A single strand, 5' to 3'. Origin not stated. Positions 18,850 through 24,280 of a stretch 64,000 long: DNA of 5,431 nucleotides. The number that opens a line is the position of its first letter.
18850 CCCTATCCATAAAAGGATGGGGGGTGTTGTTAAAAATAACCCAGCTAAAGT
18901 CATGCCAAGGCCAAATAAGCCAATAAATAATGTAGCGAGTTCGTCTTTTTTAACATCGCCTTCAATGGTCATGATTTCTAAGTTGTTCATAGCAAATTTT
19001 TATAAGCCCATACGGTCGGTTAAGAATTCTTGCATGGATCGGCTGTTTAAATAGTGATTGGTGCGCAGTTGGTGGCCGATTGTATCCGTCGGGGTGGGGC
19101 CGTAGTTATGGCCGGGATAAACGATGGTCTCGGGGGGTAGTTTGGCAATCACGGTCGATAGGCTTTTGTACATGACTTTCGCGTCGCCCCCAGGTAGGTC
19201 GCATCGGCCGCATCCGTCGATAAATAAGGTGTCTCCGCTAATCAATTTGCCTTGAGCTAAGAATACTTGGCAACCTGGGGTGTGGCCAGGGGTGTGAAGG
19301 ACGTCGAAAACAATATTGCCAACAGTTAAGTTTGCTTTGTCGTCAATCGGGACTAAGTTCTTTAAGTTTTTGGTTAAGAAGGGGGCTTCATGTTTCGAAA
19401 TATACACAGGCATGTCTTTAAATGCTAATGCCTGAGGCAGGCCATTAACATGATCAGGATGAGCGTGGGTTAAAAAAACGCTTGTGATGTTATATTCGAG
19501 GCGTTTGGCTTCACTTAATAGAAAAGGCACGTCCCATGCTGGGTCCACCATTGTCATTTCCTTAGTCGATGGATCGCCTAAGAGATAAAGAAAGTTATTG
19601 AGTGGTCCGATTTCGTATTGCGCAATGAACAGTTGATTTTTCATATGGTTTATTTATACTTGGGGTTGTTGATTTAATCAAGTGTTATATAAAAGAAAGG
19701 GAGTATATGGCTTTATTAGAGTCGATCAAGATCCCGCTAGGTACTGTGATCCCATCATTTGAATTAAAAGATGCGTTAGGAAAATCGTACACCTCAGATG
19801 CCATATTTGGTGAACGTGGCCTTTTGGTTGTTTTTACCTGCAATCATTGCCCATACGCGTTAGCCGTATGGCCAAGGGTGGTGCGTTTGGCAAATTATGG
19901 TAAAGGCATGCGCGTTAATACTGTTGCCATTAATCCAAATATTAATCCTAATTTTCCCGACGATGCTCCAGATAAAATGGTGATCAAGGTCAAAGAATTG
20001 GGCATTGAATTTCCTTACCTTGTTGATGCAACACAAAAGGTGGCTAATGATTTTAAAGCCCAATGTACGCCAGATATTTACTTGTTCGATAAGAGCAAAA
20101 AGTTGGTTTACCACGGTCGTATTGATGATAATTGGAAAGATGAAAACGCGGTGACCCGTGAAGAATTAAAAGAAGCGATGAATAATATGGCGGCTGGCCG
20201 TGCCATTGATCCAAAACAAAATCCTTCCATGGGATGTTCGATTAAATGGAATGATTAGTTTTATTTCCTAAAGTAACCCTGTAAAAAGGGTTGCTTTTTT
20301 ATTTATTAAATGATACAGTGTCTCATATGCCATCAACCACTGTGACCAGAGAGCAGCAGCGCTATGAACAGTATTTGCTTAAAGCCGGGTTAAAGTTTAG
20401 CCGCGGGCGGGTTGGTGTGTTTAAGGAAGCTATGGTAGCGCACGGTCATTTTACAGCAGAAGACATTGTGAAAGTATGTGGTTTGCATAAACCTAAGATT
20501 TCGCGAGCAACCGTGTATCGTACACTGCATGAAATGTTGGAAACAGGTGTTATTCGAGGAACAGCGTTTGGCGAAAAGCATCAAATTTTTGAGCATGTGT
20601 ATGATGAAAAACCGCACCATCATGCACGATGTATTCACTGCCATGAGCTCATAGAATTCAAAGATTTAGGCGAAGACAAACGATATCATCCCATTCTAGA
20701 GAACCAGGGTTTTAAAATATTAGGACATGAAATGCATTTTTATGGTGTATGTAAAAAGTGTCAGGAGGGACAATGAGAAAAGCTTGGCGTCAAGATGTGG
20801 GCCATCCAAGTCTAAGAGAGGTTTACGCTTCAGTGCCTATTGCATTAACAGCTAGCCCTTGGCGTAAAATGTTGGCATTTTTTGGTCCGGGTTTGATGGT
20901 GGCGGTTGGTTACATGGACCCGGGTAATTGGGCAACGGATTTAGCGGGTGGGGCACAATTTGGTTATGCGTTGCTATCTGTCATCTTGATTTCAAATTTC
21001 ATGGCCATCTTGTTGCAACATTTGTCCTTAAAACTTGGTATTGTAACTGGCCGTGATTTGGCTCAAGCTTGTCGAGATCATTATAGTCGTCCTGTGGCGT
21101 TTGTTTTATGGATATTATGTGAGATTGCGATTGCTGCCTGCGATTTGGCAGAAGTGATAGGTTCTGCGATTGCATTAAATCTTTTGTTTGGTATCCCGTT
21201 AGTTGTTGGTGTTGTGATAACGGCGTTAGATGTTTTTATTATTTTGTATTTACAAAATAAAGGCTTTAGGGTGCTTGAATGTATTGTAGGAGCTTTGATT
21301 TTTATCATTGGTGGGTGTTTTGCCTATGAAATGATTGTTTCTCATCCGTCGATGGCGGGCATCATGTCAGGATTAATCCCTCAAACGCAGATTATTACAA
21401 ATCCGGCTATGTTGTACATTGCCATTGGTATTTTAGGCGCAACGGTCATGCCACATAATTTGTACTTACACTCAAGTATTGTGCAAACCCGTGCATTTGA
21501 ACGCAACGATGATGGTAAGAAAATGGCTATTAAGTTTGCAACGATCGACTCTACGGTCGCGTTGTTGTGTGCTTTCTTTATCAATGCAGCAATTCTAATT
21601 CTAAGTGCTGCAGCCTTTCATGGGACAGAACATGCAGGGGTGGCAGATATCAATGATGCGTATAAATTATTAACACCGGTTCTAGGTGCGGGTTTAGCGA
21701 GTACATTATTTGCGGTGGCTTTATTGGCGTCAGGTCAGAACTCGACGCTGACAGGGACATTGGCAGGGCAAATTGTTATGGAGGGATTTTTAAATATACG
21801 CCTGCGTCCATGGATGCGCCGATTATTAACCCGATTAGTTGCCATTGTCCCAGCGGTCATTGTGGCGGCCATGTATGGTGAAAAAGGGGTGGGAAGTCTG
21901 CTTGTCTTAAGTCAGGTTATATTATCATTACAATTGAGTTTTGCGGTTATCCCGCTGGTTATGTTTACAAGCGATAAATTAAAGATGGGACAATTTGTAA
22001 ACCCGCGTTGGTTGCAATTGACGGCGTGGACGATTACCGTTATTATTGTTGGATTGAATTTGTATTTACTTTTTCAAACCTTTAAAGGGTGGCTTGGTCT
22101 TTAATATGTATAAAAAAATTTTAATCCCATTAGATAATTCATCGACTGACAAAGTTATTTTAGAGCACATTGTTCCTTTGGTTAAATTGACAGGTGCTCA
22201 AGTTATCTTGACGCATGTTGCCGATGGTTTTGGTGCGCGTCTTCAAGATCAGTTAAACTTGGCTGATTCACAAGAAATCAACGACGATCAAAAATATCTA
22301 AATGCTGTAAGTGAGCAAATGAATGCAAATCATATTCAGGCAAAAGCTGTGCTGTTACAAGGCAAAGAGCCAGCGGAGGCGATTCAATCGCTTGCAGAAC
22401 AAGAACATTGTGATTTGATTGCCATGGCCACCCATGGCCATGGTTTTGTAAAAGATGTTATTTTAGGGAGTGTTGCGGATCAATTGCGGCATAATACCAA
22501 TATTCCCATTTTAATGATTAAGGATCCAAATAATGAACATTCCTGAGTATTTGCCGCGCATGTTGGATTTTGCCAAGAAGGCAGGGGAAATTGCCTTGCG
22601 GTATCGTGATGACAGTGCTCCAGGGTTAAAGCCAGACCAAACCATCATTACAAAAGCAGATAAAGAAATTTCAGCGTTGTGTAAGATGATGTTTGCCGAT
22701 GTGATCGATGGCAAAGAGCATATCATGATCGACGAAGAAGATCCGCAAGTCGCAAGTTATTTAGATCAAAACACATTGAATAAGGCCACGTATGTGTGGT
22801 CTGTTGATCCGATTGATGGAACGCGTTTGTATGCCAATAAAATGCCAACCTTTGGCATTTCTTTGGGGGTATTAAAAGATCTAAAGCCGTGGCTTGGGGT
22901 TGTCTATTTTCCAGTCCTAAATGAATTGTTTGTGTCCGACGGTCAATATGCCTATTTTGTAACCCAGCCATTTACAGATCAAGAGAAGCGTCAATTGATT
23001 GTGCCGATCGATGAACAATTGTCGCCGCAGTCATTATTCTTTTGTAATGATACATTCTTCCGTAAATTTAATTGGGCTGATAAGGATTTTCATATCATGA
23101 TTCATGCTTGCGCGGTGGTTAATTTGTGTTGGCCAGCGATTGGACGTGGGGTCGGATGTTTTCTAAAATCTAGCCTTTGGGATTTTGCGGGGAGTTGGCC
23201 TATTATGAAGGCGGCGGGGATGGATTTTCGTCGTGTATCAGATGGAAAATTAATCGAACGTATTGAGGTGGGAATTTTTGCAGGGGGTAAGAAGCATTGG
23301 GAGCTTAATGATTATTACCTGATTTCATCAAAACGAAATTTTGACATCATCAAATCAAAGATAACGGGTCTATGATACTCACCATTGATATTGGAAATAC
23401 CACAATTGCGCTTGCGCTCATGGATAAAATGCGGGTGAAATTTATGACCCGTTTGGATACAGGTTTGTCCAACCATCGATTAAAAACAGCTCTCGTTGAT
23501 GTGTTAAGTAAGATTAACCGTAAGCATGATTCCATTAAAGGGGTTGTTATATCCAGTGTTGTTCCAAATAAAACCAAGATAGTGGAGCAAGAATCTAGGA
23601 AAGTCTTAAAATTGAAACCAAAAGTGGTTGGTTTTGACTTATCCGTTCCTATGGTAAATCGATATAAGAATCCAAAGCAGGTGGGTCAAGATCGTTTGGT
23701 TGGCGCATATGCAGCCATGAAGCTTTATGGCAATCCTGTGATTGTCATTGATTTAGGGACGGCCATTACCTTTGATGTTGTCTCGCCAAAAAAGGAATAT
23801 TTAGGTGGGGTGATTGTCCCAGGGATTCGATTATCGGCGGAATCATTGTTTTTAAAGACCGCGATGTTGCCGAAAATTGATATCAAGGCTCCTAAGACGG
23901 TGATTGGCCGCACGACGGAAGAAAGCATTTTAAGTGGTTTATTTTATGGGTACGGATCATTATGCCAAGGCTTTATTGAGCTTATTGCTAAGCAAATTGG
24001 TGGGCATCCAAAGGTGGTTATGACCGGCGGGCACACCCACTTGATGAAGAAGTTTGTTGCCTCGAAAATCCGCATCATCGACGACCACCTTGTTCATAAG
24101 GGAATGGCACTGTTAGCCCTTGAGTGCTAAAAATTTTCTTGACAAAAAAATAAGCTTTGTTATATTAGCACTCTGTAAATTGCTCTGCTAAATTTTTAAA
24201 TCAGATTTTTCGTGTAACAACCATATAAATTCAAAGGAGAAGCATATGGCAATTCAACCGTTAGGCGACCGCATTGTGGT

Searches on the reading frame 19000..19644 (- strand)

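Call 50: search_protein_families(library=pfam, proteins=[window:19000-19644:-], max_evalue=0.00001)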
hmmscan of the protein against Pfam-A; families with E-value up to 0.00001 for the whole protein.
window:19000-19644:- (214 aa): 2 families
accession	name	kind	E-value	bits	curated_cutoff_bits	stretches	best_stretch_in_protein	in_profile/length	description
PF00753.33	Lactamase_B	-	5.2e-21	75.9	22.7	1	15-179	4-196/196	Metallo-beta-lactamase superfamily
PF12706.13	Lactamase_B_2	-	9.7e-07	29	27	1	33-114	5-104/200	Beta-lactamase superfamily domain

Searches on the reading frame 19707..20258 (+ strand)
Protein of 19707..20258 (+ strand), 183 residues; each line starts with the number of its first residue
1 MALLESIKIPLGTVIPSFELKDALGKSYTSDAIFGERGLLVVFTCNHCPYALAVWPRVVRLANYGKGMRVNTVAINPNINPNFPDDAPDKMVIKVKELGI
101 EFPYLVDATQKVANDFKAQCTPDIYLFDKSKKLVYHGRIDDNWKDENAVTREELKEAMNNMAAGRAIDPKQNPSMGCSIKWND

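Call 50: search_protein_families(library=pfam, proteins=[window:19707-20258:+], max_evalue=0.00001)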
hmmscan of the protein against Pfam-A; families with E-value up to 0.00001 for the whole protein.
window:19707-20258:+ (183 aa): 2 families
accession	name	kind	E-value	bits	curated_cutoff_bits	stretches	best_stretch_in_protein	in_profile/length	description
PF00578.27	AhpC-TSA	-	3e-12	47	26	1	12-135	2-123/124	AhpC/TSA family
PF08534.16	Redoxin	-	5.3e-12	46.2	26.6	1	12-147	3-143/148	Redoxin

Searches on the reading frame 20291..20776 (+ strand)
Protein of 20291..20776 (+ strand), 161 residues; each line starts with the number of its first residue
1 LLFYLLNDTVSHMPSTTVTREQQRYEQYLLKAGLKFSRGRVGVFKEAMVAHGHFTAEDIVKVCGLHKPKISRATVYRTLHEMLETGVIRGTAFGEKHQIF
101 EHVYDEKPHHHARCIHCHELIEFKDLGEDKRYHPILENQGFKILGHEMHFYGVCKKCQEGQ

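Call 50: search_protein_families(library=pfam, proteins=[window:20291-20776:+], max_evalue=0.00001)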
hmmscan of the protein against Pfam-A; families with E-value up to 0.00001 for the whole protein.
window:20291-20776:+ (161 aa): 1 family
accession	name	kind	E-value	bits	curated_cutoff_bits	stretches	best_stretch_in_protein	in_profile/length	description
PF01475.25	FUR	-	3.8e-23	82.4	23.1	1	31-151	1-121/121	Ferric uptake regulator family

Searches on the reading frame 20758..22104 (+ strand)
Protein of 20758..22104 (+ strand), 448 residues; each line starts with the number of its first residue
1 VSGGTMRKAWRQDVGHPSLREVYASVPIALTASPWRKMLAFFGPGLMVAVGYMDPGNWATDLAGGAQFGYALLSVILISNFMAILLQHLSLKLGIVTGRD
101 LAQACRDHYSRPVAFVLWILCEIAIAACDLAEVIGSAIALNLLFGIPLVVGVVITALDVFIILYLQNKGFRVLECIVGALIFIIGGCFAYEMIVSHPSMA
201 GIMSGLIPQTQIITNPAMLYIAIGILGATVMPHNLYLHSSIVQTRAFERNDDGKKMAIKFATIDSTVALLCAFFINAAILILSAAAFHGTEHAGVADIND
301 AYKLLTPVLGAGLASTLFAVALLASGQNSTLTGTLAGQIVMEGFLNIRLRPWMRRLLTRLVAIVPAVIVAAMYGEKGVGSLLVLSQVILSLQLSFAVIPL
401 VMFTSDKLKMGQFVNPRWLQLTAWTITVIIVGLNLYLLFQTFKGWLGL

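Call 49: search_protein_families(library=pfam, proteins=[window:20758-22104:+], max_evalue=0.00001)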
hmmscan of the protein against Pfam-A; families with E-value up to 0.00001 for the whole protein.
window:20758-22104:+ (448 aa): 1 family
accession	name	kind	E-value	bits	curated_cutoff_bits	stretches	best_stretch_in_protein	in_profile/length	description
PF01566.24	Nramp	-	1.2e-136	455.9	29.8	1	58-416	1-356/357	Natural resistance-associated macrophage protein-like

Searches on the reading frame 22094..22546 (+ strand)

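Call 50: search_protein_families(library=pfam, proteins=[window:22094-22546:+], max_evalue=0.00001)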
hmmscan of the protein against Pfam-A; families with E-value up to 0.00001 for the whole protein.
window:22094-22546:+ (150 aa): 1 family
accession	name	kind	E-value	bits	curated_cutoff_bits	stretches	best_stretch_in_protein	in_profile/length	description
PF00582.32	Usp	-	1.2e-26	94.3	24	1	5-143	1-141/141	Universal stress protein family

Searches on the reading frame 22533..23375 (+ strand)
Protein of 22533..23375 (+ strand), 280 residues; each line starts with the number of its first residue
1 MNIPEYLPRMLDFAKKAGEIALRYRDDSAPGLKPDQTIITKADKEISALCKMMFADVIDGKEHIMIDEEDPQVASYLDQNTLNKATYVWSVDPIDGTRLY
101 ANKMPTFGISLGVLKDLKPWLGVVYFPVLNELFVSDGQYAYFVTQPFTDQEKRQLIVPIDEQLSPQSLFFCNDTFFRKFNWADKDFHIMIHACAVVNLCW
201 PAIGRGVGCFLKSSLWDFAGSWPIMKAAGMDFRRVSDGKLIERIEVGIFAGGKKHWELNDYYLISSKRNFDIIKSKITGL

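Call 49: search_protein_families(library=pfam, proteins=[window:22533-23375:+], max_evalue=0.00001)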
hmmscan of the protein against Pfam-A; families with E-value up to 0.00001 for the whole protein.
window:22533-23375:+ (280 aa): 1 family
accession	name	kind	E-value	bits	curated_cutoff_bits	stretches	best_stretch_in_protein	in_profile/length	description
PF00459.30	Inositol_P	-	1.2e-25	91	27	1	14-242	13-245/271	Inositol monophosphatase family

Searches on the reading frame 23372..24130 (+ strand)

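Call 49: search_protein_families(library=pfam, proteins=[window:23372-24130:+], max_evalue=0.00001)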
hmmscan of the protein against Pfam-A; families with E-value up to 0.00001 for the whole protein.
window:23372-24130:+ (252 aa): 1 family
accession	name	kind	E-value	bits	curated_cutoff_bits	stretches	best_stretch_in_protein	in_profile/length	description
PF03309.20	Pan_kinase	-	2.8e-59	200.8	24.7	1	2-203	1-204/205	Type III pantothenate kinase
